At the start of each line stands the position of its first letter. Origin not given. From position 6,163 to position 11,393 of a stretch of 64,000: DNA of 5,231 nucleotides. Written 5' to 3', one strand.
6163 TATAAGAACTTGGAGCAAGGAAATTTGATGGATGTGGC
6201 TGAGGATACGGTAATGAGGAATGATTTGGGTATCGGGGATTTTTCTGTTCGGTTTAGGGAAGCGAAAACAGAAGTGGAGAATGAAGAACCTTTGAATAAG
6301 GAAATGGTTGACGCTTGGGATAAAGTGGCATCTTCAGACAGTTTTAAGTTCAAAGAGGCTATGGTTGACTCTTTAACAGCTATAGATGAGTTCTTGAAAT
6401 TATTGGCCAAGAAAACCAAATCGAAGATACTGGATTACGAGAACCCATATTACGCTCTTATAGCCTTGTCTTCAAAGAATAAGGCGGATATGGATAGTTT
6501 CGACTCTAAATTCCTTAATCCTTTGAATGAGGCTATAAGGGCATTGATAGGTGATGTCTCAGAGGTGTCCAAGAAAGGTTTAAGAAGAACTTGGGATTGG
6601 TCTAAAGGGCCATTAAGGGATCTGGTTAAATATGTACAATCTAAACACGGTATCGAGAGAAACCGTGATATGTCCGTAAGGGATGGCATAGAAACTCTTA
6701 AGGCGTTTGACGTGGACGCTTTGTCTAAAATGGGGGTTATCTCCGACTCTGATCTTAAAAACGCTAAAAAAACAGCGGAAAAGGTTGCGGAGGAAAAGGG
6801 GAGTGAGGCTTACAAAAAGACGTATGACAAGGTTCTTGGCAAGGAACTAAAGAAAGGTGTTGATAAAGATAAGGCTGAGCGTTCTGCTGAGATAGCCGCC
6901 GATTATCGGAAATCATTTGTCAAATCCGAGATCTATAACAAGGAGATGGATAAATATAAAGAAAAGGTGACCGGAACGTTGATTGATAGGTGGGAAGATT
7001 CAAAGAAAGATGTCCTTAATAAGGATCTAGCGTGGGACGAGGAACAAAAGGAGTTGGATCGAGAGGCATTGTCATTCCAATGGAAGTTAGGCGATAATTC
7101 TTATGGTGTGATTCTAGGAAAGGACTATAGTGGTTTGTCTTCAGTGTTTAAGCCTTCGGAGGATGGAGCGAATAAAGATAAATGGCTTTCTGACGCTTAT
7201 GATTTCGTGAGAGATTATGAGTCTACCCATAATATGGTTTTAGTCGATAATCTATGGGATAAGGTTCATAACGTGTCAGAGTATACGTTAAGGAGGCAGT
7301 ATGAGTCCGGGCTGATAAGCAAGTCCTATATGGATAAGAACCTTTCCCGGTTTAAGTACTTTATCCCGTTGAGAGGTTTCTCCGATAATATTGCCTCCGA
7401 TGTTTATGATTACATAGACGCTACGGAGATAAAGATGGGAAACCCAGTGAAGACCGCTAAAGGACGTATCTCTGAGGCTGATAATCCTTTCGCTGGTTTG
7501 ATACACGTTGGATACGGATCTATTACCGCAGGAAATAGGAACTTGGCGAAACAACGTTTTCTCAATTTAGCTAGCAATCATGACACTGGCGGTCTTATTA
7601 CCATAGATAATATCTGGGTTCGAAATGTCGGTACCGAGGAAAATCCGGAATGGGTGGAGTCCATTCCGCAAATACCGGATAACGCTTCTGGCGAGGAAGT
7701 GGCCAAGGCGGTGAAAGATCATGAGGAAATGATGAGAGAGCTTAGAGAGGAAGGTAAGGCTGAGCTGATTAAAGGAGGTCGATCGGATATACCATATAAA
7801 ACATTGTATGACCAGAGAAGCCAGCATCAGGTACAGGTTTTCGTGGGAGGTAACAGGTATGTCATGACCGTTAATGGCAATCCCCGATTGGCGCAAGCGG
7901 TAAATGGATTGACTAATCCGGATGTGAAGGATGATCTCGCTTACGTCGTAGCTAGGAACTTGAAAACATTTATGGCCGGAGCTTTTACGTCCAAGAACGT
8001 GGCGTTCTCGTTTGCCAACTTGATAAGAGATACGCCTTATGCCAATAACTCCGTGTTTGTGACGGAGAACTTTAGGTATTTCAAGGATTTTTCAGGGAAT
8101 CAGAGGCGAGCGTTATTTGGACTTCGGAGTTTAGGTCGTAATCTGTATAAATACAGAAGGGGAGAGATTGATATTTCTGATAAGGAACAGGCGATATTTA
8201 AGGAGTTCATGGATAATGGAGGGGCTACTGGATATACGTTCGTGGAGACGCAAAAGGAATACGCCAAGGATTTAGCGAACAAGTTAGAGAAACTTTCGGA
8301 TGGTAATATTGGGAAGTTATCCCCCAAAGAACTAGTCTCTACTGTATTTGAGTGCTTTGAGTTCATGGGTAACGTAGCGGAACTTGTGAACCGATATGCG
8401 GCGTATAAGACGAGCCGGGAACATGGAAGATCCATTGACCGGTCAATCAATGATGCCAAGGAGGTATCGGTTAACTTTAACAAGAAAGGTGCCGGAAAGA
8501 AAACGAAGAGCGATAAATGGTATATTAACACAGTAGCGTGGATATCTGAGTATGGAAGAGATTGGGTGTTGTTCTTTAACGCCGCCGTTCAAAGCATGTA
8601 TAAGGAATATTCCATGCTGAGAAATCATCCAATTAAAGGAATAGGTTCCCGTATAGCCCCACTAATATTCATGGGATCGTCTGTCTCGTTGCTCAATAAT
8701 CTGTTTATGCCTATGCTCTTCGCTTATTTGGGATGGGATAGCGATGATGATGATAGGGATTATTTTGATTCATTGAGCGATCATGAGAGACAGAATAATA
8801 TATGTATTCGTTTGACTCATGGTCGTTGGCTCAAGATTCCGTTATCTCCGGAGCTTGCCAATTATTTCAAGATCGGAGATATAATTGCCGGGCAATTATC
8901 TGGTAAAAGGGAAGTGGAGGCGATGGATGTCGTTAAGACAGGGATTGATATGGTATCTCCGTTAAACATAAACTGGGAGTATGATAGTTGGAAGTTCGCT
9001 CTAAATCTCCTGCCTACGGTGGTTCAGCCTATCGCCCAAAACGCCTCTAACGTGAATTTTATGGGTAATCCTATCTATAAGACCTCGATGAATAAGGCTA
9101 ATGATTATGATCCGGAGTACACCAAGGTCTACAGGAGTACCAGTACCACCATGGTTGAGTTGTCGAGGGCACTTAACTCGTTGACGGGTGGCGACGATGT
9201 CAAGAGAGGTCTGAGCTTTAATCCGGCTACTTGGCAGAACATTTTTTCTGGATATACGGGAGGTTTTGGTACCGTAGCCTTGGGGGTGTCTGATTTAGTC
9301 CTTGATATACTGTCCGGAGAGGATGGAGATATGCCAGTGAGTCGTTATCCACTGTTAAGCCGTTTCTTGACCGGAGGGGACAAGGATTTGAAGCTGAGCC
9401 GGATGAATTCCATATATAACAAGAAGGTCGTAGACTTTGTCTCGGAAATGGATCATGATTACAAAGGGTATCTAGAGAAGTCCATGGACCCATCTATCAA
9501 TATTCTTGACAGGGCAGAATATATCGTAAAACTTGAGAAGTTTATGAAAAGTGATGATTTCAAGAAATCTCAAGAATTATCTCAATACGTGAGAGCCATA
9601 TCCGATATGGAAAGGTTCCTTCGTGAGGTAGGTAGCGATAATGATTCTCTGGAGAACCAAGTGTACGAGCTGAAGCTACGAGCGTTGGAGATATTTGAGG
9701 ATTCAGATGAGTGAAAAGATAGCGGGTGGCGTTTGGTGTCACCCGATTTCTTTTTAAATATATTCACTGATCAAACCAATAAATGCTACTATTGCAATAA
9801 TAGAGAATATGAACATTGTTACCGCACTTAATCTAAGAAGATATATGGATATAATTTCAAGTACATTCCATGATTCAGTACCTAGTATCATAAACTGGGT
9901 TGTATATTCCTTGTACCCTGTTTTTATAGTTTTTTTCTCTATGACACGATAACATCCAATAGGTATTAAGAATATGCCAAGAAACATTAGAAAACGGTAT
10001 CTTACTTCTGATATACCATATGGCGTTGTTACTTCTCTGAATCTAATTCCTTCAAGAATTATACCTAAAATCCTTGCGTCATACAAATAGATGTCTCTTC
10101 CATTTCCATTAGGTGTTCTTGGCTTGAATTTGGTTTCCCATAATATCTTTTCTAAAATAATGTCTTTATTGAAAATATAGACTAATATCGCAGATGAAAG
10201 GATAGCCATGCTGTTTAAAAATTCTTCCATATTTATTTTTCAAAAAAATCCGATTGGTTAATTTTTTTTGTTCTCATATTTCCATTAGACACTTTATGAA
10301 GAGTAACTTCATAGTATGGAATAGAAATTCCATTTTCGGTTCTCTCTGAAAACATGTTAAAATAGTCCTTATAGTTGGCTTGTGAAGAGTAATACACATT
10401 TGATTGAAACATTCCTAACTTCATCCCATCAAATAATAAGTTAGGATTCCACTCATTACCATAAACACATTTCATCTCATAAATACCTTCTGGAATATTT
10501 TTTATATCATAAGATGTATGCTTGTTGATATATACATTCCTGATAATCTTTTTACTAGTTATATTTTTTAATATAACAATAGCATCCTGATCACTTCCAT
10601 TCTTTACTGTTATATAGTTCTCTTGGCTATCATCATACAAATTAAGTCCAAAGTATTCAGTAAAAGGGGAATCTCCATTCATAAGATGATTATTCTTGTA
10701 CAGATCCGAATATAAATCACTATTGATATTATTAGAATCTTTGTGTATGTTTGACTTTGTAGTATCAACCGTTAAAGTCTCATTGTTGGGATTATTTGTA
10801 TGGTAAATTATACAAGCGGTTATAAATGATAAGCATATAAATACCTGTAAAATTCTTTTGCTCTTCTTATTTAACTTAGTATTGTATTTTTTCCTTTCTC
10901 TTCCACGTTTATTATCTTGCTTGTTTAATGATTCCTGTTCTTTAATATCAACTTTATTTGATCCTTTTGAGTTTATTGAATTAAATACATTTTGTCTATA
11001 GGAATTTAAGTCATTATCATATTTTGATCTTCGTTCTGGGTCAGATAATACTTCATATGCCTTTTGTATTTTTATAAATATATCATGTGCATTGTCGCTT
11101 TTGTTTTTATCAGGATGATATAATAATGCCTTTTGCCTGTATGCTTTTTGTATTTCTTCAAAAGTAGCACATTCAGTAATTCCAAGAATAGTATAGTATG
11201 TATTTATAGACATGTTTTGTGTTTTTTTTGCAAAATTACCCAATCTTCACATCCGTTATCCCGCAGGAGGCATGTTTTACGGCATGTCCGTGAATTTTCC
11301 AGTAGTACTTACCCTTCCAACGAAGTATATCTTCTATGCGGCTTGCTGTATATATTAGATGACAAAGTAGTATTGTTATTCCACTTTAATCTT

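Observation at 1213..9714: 2833-aa giant protein with an embedded inorganic-pyrophosphatase-like module and a zincin HExxH motif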

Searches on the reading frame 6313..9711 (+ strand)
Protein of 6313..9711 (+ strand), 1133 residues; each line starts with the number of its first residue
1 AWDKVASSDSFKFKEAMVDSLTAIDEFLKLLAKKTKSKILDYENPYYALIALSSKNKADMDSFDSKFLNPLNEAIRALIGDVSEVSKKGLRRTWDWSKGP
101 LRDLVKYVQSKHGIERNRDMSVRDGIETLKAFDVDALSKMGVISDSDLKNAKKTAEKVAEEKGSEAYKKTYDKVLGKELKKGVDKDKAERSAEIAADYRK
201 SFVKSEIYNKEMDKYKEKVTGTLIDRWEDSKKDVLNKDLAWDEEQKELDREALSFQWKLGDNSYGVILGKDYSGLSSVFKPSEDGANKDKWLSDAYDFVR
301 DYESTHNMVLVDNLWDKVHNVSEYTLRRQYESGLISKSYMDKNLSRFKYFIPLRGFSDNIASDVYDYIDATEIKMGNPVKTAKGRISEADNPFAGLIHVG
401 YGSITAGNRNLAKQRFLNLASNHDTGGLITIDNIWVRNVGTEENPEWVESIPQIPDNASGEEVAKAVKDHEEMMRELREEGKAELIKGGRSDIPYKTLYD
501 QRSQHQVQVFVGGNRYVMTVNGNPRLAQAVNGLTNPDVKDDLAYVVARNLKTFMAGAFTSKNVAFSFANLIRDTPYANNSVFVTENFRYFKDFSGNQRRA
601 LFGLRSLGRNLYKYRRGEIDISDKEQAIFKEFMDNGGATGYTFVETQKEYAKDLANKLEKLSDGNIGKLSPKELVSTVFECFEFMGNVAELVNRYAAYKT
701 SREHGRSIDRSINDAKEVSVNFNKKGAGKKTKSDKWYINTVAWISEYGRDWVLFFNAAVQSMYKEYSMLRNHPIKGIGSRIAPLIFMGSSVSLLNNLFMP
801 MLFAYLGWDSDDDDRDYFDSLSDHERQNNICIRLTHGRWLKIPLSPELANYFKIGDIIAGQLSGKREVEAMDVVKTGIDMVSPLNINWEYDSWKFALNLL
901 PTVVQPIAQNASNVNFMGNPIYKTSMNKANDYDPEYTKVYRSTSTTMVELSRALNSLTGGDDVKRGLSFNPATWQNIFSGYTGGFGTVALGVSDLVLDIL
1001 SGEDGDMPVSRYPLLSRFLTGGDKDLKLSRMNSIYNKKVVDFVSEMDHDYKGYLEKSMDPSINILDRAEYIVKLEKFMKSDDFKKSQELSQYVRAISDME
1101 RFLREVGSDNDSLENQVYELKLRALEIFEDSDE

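Call 61: search_solved_structures(query=window:6313-9711:+, max_evalue=1)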
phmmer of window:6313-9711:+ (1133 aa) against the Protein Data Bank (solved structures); distinct sequences matched with E-value up to 1: 1.
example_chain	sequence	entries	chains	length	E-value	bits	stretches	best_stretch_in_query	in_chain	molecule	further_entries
5e4r_A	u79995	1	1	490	0.01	17.3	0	744-789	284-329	Ketol-acid reductoisomerase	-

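Call 64: search_protein_representatives(protein=window:6313-9711:+)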
Query: 1133 residues. Proteins with E-value up to 0.001 (for the whole library): 4354; up to 1e-10: 2849; up to 1e-30: 1050. The best 150 are listed.
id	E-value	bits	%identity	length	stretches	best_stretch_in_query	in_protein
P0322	0.0e+00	1212.5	50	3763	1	1-1128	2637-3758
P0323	3.1e-285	966.1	48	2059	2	221-1132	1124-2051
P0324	1.3e-282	957.4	47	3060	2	219-1128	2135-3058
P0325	1.1e-281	954.3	49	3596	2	216-1128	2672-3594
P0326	6.2e-276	935.3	45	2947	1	1-1127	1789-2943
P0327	3.0e-275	933.0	45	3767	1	1-1127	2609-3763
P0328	4.0e-274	929.3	44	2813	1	1-1127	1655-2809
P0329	1.2e-266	904.6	48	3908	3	269-1127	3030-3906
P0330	1.8e-264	897.3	50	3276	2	269-1128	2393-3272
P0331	3.9e-263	892.9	47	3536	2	214-1129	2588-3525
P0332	3.3e-256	870.0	46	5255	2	217-1128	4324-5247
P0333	7.4e-233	792.7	42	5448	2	201-1084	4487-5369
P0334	1.9e-214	731.7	48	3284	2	218-901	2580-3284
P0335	1.3e-196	672.6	39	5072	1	1-1099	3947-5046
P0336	3.2e-187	641.5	39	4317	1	1-1087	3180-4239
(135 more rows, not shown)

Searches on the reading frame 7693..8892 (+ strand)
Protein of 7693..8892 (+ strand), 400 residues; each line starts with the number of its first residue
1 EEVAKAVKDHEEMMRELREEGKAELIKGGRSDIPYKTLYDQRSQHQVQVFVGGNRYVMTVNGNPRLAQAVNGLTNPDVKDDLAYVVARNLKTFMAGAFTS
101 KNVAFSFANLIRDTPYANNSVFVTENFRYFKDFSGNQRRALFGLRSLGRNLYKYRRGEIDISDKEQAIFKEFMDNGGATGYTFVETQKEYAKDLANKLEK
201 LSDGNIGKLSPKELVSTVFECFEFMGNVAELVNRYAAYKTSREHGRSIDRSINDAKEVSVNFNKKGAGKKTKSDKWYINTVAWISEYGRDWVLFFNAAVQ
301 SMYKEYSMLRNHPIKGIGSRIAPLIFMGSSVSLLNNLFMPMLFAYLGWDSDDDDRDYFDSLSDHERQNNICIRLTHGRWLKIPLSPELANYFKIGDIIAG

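Call 16: search_protein_families(library=pfam, proteins=[window:7693-8892:+], max_evalue=5)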
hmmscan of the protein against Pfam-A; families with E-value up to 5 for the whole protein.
window:7693-8892:+ (400 aa): 1 family
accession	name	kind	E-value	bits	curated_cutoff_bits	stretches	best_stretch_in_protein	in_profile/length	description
PF18857.6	LPD38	-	0.0026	18.3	27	1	357-396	3-43/189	Large polyvalent protein associated domain 38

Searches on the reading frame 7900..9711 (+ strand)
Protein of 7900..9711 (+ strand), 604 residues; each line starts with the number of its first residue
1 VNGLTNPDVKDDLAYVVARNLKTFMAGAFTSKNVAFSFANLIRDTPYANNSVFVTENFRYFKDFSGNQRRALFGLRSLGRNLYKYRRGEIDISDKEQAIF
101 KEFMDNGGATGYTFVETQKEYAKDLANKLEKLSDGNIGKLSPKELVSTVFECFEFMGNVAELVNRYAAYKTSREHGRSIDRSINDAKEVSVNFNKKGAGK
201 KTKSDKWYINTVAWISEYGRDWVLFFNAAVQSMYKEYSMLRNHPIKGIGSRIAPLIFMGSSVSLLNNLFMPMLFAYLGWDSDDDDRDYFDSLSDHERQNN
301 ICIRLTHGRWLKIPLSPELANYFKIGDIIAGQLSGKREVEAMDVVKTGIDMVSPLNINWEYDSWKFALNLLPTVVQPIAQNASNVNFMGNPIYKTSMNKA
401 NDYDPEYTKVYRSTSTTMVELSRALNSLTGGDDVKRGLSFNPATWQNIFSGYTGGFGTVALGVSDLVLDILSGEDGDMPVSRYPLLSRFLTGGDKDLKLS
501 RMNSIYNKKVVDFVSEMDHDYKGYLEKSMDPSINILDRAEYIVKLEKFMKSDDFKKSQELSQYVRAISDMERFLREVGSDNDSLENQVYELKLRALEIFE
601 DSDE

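Call 62: search_dna_similar(query=window:7900-9711:+, collection=phages, mode=protein, max_rows=40, max_evalue=0.001)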
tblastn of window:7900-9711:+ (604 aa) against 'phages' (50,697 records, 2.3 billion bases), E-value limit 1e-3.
Records with a match: 320; places in all: 320; records where one place covers at least 80% of the query: 20.
Best place of each record, by identity: >=99% 1; <60% 319.
By first word of the organism name: Vibrio 101; Stx2a-converting 77; Escherichia 71; Ralstonia 19; Stx2-converting 12; Burkholderia 9; Shigella 6; Stx 6; Enterobacteria 5; Stx1 4; and 8 more.
By host as written in the record: - 197; Escherichia coli K514 (EHEC) 7; Ralstonia pseudosolanacearum 6; Ralstonia pseudosolanacearum I-31 (MT043) 5; Burkholderia cenocepacia 4; Escherichia coli O157:H7 4; Ralstonia solanacearum 3; Ralstonia pseudosolanacearum I-15 (MT017) 2; and 73 more.
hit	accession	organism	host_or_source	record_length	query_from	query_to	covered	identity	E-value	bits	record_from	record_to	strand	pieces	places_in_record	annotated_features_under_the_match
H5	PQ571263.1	Bacteroides phage BF1-TP2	Bacteroides fragilis BL19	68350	1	604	100%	99.7%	0e+0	1174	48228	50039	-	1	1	hypothetical protein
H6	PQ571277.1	Bacteroides phage BS-TP4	Bacteroides salyersiae BG8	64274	1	597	99%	30.1%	1e-48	188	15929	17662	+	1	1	hypothetical protein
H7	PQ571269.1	Bacteroides phage BKO1-TP3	Bacteroides koreensis HM3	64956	1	577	96%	29.7%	7e-47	183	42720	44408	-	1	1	DarB-like antirestriction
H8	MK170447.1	Methanosarcina virus MetMV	Methanosarcina sp.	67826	24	489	77%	25.8%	7e-17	91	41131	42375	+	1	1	hypothetical protein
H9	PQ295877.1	Ralstonia phage YL2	Ralstonia pseudosolanacearum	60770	100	602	83%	23.4%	3e-14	82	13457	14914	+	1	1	hypothetical protein (x2)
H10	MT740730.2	Ralstonia phage Cimandef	Ralstonia pseudosolanacearum I-31 ...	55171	100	602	83%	23.3%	1e-13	81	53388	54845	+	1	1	hypothetical protein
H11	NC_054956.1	Ralstonia phage Cimandef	Ralstonia pseudosolanacearum I-31 ...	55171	100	602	83%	23.3%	1e-13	81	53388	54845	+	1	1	DarB-like antirestriction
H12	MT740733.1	Ralstonia phage Dimitile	Ralstonia pseudosolanacearum I-31 ...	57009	100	602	83%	23.3%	1e-13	81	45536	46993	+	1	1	hypothetical protein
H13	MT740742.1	Ralstonia phage Heva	Ralstonia pseudosolanacearum I-31 ...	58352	100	602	83%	23.3%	1e-13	81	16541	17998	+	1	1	hypothetical protein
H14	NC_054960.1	Ralstonia phage Heva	Ralstonia pseudosolanacearum I-31 ...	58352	100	602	83%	23.3%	1e-13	81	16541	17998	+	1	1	DarB-like antirestriction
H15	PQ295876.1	Ralstonia phage YL1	Ralstonia pseudosolanacearum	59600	100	602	83%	23.3%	1e-13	81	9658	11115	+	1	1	hypothetical protein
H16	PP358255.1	Ralstonia phage PY045S1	Ralstonia solanacearum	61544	100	602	83%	23.3%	1e-13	81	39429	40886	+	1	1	hypothetical protein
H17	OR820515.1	Ralstonia phage AhaGv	Ralstonia solanacearum CQPS-1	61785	100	602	83%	23.3%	2e-13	80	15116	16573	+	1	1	DarB-like antirestriction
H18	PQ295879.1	Ralstonia phage YL4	Ralstonia pseudosolanacearum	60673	100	602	83%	23.2%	2e-13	80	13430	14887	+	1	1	hypothetical protein (x2)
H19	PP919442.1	Ralstonia phage NK-7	Ralstonia solanacearum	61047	100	602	83%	23.2%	2e-13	80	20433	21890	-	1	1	DarB-like antirestriction protein | hypothetical protein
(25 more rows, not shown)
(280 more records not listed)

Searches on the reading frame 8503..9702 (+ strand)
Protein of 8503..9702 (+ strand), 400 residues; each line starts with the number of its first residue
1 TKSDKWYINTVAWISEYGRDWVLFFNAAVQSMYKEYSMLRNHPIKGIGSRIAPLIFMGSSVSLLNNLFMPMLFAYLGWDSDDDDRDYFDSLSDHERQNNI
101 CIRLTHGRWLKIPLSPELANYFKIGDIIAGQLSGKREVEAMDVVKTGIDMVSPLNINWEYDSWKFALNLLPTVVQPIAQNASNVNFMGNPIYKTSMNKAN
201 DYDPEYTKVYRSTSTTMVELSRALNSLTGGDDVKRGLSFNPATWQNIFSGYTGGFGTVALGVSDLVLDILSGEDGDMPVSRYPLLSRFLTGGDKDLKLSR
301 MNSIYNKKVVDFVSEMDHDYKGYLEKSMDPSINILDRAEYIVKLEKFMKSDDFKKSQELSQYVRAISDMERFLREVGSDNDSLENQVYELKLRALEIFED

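Call 16: search_protein_families(library=pfam, proteins=[window:8503-9702:+], max_evalue=5)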
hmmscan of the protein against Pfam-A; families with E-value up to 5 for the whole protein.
window:8503-9702:+ (400 aa): 1 family
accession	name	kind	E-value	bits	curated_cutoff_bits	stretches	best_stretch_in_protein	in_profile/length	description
PF18857.6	LPD38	-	1.1e-29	104.3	27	1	87-283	3-187/189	Large polyvalent protein associated domain 38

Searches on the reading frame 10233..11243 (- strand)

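Call 8: search_protein_families(library=phrogs, proteins=[window:10233-11243:-], max_evalue=0.001)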
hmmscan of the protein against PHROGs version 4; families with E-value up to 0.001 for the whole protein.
window:10233-11243:- (336 aa): 6 families
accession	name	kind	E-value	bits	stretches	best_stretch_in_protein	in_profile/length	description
phrog_14336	-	unknown function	8.8e-19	69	1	12-83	2-73/363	-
phrog_31004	-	unknown function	5.4e-10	40.8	1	15-150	2-142/156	-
phrog_11153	-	unknown function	1e-09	39.5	1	14-81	5-72/337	-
phrog_2778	-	unknown function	3.5e-09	37.8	1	12-78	33-98/239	-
phrog_15863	-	unknown function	1.9e-06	28.4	1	11-89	144-221/312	-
phrog_13942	-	unknown function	2e-05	25.1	1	10-68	11-66/336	-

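Call 9: search_protein_families(library=pfam, proteins=[window:10233-11243:-], max_evalue=0.001)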
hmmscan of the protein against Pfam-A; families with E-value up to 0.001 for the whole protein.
window:10233-11243:- (336 aa): 1 family
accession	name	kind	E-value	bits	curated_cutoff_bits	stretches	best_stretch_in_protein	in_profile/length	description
PF00226.36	DnaJ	-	2.9e-24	85.4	27.8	1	15-76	1-63/63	DnaJ domain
